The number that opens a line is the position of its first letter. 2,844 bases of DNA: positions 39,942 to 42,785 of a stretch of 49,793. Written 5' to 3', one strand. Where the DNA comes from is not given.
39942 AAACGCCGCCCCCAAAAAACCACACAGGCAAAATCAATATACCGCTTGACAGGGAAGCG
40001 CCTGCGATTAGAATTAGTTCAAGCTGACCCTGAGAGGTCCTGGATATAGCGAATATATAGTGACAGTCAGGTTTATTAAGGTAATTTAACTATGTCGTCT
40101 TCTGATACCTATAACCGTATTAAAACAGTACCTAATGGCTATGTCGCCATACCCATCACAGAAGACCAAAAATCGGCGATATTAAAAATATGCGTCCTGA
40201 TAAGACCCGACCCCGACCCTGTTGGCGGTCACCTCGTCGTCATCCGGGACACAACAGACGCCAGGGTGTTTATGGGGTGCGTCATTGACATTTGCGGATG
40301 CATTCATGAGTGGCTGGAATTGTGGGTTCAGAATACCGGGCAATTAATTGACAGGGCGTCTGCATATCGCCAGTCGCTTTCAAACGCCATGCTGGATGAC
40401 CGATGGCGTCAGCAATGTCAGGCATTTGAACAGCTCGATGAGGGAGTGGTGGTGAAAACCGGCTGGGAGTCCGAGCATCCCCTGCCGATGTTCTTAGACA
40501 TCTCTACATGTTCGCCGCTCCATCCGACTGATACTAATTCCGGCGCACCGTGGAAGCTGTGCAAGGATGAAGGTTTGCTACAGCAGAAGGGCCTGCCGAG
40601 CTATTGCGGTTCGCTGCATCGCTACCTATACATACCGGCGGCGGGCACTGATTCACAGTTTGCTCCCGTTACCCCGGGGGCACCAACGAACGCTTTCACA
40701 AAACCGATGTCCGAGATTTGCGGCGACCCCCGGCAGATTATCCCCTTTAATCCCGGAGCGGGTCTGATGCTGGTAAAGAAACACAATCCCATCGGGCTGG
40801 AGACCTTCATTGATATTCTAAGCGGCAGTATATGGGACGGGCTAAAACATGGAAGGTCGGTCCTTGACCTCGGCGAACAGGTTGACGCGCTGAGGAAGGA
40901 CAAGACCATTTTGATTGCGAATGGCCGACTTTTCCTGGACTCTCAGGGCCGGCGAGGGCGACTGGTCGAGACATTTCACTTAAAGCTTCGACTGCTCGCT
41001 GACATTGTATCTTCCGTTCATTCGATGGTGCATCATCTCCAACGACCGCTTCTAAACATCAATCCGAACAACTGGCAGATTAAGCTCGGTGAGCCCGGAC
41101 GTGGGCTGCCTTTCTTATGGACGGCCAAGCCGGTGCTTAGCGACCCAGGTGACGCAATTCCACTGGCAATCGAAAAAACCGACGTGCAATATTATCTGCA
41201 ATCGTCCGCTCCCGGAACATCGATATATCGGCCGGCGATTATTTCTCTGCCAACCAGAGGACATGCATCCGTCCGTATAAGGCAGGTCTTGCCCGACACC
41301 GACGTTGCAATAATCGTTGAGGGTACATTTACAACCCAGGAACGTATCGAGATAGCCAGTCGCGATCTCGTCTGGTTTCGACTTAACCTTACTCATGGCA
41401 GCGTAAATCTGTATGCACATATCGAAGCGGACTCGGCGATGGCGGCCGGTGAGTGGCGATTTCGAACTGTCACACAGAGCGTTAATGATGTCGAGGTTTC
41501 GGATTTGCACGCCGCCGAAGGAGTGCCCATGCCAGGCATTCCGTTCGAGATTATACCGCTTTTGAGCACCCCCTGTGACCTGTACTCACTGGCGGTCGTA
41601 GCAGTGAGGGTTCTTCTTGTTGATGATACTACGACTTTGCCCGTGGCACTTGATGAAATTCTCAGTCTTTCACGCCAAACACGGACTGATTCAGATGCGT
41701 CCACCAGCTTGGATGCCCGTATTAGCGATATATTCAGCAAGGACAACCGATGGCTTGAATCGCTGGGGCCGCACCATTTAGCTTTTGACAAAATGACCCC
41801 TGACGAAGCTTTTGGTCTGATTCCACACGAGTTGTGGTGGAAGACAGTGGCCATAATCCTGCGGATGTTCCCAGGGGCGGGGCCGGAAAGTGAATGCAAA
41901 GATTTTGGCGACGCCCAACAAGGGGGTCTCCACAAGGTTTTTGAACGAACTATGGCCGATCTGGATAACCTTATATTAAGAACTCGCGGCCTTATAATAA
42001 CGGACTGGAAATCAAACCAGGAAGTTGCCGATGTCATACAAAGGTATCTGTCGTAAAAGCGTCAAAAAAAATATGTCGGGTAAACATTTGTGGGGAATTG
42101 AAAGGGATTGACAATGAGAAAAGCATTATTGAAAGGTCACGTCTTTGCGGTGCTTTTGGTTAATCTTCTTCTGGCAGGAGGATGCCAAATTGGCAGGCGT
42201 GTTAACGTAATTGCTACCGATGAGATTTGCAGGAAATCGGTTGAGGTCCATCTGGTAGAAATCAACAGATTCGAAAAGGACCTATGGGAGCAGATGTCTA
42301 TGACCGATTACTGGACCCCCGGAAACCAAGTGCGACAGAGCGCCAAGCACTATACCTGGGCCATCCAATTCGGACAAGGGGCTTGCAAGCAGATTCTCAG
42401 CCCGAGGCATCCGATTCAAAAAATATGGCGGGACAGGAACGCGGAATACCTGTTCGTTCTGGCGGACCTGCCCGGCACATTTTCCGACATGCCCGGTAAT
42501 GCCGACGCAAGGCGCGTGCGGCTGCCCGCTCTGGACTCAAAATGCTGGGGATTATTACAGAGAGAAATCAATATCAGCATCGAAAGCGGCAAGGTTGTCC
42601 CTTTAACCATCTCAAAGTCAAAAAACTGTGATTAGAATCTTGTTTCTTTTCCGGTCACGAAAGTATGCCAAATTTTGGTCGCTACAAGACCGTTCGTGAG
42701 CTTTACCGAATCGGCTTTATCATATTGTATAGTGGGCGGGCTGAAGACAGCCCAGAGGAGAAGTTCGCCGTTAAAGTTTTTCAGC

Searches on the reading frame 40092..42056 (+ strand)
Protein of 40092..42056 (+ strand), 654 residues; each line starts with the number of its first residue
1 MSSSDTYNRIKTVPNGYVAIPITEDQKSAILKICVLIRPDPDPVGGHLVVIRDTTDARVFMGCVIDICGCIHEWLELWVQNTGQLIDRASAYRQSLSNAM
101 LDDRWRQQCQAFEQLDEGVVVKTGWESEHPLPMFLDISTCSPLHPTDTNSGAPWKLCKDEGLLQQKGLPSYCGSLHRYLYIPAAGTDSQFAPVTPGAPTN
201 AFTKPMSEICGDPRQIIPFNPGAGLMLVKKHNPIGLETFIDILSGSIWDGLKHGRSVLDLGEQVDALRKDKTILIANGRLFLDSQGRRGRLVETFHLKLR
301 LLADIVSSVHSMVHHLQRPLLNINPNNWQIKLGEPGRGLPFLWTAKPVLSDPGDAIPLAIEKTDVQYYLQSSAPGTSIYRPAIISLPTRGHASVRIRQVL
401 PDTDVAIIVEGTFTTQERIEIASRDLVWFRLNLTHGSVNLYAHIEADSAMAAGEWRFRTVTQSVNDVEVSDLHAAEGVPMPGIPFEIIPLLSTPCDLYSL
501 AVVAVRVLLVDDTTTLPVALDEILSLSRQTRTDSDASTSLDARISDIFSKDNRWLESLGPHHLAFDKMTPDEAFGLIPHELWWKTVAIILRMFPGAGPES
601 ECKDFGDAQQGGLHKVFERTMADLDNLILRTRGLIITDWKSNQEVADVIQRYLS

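Call 7: search_protein_families(library=pfam, proteins=[window:40092-42056:+], max_evalue=0.1)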
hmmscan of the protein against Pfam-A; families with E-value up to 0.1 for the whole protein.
window:40092-42056:+ (654 aa): 0 families

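Call 10: search_protein_families(library=ncbifam, proteins=[window:40092-42056:+], max_evalue=0.1)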
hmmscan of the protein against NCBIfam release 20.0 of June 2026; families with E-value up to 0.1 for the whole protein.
window:40092-42056:+ (654 aa): 0 families

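Call 37: search_solved_structures(query=A2, max_evalue=10, show_alignments=2)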
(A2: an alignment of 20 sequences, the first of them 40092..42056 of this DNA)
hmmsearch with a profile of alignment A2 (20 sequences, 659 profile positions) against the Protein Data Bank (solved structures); distinct sequences matched with E-value up to 10: 0.

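Call 42: search_protein_families(library=pfam, alignment_id=A2, max_evalue=1)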
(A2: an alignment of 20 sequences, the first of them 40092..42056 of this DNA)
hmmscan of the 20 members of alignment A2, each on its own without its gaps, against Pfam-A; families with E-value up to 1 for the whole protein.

A. member 1, window:40092-42056:+ (654 aa): 0 families

B. families by the number of members that match (of 20 scanned): 4 families
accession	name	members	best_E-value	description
PF05743.18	UEV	1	0.04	UEV domain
PF01380.27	SIS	1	0.16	SIS domain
PF00719.24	Pyrophosphatase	1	0.19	Inorganic pyrophosphatase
PF25493.1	Peripla_BP_A-cyclase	1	0.32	Adenylate cyclase, periplasmic binding protein-like domain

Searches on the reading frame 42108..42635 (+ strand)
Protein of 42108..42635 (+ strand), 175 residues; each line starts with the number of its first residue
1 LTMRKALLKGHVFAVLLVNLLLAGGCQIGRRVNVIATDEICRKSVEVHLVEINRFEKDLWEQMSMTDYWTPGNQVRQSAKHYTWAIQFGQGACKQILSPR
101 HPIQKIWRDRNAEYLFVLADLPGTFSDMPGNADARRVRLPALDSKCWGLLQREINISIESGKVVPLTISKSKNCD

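Call 7: search_protein_families(library=pfam, proteins=[window:42108-42635:+], max_evalue=0.1)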
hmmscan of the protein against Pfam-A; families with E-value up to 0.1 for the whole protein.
window:42108-42635:+ (175 aa): 0 families

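Call 10: search_protein_families(library=ncbifam, proteins=[window:42108-42635:+], max_evalue=0.1)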
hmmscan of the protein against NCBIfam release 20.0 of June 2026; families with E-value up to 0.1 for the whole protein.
window:42108-42635:+ (175 aa): 0 families
